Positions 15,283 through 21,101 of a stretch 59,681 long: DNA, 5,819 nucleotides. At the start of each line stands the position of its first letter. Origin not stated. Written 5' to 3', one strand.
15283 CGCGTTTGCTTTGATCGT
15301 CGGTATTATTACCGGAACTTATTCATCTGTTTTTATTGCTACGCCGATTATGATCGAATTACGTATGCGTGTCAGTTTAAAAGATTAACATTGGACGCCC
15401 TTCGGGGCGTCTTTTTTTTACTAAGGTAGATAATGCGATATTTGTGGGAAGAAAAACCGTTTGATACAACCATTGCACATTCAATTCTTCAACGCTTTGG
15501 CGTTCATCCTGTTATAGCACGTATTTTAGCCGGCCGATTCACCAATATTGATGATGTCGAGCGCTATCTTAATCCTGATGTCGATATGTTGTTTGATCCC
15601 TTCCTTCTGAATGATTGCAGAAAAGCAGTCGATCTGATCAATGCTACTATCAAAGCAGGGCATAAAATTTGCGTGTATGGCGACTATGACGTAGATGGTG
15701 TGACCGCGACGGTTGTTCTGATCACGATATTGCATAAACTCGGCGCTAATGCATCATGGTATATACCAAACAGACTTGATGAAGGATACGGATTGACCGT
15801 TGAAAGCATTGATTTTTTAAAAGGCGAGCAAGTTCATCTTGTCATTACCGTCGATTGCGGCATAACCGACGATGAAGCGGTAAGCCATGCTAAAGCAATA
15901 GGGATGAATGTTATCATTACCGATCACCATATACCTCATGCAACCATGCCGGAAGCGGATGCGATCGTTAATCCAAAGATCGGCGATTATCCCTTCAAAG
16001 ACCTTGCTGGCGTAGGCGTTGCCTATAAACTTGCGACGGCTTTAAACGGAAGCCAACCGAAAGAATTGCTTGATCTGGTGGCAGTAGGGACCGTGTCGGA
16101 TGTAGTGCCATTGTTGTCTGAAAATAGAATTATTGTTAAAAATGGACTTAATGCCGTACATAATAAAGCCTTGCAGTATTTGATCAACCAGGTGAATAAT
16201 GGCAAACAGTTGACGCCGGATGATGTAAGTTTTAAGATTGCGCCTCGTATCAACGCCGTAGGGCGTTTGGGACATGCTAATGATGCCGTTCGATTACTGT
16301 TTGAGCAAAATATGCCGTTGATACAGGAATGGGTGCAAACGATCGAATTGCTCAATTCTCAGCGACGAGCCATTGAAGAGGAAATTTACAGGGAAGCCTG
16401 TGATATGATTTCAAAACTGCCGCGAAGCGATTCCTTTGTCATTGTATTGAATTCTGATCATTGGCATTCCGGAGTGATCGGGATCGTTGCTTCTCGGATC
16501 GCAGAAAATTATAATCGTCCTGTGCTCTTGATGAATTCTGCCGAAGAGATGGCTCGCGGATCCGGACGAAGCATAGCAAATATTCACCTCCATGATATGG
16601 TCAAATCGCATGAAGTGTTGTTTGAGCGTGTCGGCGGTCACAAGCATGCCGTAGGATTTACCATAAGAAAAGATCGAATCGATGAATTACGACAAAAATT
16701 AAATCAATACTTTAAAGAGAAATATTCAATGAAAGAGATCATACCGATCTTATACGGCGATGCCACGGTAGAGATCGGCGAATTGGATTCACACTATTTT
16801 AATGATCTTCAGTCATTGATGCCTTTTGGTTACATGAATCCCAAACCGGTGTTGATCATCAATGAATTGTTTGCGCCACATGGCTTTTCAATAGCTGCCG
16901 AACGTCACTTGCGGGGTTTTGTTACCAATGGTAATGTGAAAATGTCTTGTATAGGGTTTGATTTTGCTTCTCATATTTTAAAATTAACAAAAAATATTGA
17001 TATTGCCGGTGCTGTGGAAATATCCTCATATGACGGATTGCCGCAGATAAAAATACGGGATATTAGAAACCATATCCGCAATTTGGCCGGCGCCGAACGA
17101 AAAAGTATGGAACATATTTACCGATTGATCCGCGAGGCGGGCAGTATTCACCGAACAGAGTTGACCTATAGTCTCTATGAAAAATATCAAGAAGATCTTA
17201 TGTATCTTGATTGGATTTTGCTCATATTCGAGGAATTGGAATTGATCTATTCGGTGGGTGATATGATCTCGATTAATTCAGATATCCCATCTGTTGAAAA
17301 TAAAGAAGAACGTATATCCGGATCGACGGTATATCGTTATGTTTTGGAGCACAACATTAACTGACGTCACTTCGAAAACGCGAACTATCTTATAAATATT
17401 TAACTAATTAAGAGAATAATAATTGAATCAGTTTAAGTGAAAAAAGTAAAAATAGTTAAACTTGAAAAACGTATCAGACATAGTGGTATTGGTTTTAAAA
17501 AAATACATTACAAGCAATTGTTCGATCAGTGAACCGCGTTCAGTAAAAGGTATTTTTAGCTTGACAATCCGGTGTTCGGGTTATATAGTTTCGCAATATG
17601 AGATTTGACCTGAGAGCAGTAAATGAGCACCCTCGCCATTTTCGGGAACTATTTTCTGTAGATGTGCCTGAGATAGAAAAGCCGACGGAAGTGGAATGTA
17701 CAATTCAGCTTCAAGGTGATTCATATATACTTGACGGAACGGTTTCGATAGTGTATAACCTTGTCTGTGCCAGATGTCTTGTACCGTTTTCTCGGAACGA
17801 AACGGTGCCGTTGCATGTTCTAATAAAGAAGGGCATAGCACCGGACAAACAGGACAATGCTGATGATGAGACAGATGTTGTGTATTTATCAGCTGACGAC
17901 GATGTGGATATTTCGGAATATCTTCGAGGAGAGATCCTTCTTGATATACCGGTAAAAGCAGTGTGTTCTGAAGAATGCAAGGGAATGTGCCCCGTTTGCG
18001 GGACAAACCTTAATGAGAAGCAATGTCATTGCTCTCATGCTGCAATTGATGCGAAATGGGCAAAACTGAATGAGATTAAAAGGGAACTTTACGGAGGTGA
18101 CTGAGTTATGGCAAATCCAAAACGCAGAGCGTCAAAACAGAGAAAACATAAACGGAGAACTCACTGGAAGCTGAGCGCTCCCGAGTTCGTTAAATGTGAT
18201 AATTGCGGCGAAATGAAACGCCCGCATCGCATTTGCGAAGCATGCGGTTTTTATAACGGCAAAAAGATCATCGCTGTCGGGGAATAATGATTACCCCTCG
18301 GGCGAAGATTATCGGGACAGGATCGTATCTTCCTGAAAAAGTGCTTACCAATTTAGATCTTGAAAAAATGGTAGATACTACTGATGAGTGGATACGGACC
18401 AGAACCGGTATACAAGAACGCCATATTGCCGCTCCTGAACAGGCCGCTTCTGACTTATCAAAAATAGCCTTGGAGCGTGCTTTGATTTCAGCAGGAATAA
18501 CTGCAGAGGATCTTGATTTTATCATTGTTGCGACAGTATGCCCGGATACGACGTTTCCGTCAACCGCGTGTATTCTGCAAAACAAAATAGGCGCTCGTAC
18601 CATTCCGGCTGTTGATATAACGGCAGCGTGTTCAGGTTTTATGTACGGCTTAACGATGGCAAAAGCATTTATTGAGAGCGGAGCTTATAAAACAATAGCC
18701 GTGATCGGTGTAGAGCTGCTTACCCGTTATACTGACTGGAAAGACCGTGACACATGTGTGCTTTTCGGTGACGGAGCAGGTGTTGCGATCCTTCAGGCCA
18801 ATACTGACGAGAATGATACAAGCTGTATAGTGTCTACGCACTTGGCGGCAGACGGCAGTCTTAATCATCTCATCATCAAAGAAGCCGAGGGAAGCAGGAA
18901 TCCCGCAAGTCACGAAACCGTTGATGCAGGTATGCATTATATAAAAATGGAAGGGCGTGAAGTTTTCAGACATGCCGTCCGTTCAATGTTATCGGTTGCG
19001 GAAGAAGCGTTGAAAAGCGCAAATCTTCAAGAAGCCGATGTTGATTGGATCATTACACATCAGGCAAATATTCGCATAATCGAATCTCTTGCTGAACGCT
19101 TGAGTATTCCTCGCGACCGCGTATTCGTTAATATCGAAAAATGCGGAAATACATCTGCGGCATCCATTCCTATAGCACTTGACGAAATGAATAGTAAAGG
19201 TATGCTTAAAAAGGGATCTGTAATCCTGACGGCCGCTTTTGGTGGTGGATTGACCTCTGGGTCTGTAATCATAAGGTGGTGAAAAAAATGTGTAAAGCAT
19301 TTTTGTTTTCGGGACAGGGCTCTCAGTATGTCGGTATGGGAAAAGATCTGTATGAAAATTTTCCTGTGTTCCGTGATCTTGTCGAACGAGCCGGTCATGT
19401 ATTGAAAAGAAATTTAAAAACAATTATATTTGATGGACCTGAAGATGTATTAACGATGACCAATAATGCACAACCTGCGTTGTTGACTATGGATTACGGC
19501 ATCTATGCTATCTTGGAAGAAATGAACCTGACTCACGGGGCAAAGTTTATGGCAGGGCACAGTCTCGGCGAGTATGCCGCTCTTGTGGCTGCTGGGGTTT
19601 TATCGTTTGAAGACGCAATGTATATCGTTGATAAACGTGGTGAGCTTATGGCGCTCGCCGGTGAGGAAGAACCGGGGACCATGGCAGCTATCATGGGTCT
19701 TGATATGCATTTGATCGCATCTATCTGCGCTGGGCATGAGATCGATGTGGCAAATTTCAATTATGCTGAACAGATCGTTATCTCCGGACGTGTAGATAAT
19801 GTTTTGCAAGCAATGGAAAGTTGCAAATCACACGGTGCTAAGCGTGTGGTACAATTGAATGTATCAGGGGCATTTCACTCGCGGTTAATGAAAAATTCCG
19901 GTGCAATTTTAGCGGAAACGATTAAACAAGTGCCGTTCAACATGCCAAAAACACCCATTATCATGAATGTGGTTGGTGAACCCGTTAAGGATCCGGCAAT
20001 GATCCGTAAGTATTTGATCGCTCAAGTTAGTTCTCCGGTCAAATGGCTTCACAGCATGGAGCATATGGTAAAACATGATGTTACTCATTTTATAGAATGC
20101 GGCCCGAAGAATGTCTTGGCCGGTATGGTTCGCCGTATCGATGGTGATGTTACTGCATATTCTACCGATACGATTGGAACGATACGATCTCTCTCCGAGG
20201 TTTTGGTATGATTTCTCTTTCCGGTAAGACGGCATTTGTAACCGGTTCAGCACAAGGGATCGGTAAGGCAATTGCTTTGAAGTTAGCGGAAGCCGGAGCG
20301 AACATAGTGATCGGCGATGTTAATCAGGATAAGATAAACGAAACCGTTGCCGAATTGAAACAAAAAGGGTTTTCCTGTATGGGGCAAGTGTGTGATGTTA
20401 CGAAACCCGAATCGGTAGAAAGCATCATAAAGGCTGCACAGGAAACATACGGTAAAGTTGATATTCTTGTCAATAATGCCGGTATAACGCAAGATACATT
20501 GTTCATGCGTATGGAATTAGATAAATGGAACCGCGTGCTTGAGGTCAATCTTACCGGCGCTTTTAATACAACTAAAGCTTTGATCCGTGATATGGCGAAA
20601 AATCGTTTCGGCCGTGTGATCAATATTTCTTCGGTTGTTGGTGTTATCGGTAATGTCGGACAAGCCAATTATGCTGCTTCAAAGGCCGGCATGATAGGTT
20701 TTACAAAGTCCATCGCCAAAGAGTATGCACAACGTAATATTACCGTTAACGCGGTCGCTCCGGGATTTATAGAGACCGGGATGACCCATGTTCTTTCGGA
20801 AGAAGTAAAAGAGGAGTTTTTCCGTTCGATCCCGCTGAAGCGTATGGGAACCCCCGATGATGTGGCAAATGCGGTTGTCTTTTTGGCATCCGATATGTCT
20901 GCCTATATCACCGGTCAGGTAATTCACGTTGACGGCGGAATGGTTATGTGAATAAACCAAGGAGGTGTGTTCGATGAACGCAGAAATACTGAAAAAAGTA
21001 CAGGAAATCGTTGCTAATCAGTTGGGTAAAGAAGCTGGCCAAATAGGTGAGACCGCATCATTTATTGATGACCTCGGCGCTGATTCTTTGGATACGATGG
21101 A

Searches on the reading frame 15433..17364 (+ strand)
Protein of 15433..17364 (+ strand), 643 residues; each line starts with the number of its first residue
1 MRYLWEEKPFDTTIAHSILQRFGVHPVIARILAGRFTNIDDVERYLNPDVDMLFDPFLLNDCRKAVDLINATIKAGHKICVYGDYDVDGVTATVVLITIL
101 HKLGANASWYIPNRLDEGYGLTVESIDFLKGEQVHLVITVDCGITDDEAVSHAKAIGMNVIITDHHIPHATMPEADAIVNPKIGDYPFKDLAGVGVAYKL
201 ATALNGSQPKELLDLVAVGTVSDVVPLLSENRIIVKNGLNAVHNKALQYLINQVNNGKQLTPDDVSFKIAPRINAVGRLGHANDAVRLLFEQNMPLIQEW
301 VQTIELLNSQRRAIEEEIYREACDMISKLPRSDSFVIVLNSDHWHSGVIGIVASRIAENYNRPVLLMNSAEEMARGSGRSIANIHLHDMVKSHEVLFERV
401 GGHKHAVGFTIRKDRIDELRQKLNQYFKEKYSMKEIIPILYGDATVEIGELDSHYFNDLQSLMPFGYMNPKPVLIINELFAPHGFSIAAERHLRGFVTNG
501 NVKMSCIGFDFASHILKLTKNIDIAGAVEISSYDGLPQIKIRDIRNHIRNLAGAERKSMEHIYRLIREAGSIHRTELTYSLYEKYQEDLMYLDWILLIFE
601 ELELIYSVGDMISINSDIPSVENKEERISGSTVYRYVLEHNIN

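Call 41: search_protein_families(library=pfam, proteins=[window:15433-17364:+], max_evalue=0.00001)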
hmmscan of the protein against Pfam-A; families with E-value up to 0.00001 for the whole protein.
window:15433-17364:+ (643 aa): 3 families
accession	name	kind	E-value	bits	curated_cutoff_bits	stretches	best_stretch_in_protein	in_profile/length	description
PF01368.27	DHH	-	9.2e-27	94.2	28.1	1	78-220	1-125/125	DHH family, N-terminal domain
PF02272.25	DHHA1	-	8.7e-16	58.7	25.9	1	336-429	4-102/102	DHHA1 domain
PF17768.7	RecJ_OB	-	6.7e-14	52.3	27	1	443-541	2-103/107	RecJ OB domain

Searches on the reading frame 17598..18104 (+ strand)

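Call 41: search_protein_families(library=pfam, proteins=[window:17598-18104:+], max_evalue=0.00001)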
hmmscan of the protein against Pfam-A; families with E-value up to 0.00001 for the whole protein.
window:17598-18104:+ (168 aa): 1 family
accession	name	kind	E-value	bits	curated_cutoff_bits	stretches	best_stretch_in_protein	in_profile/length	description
PF02620.22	YceD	-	2.7e-27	95.6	33.2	1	45-161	1-119/119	Large ribosomal RNA subunit accumulation protein YceD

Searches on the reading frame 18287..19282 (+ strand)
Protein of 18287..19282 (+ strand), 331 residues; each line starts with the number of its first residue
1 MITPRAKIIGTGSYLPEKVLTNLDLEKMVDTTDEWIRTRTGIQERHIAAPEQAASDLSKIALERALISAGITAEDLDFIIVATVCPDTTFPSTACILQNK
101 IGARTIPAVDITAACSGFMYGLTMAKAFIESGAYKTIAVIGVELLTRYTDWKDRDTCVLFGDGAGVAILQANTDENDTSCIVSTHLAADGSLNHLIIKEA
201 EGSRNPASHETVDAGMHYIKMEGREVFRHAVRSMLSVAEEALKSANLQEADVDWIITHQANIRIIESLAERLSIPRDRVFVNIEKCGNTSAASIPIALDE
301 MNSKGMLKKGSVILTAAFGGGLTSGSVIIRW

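Call 41: search_protein_families(library=pfam, proteins=[window:18287-19282:+], max_evalue=0.00001)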
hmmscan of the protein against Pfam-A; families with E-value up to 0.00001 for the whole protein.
window:18287-19282:+ (331 aa): 4 families
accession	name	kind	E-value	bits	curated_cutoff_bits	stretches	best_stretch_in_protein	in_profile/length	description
PF08541.16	ACP_syn_III_C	-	2.9e-35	120.7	26.6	1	242-331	1-90/90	3-Oxoacyl-[acyl-carrier-protein (ACP)] synthase III C terminal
PF08545.16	ACP_syn_III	-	6.8e-28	96.8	24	1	110-190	2-80/80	3-Oxoacyl-[acyl-carrier-protein (ACP)] synthase III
PF00108.29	Thiolase_N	-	9.3e-11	42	26.4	1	39-151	8-121/260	Thiolase, N-terminal domain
PF07451.17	SpoVAD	-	9.8e-06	25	22.1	0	51-137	48-128/329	Stage V sporulation protein AD (SpoVAD)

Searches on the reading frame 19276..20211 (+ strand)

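Call 41: search_protein_families(library=pfam, proteins=[window:19276-20211:+], max_evalue=0.00001)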
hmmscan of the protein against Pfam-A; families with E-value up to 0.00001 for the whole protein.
window:19276-20211:+ (311 aa): 1 family
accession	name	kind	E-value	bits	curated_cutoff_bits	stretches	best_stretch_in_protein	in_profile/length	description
PF00698.26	Acyl_transf_1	-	3.8e-41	142.1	32.7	1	9-286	2-276/319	Acyl transferase domain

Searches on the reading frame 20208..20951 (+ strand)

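Call 41: search_protein_families(library=pfam, proteins=[window:20208-20951:+], max_evalue=0.00001)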
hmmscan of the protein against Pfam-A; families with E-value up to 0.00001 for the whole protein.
window:20208-20951:+ (247 aa): 3 families
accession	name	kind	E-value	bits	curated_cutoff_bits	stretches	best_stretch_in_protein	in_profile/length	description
PF13561.12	adh_short_C2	-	3.3e-73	246.6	27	1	13-245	1-235/236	Enoyl-(Acyl carrier protein) reductase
PF00106.31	adh_short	-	3.5e-65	219.6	26.6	1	7-199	1-193/195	short chain dehydrogenase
PF08659.16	KR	-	1.4e-24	87.4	22.6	1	9-167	3-161/180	KR domain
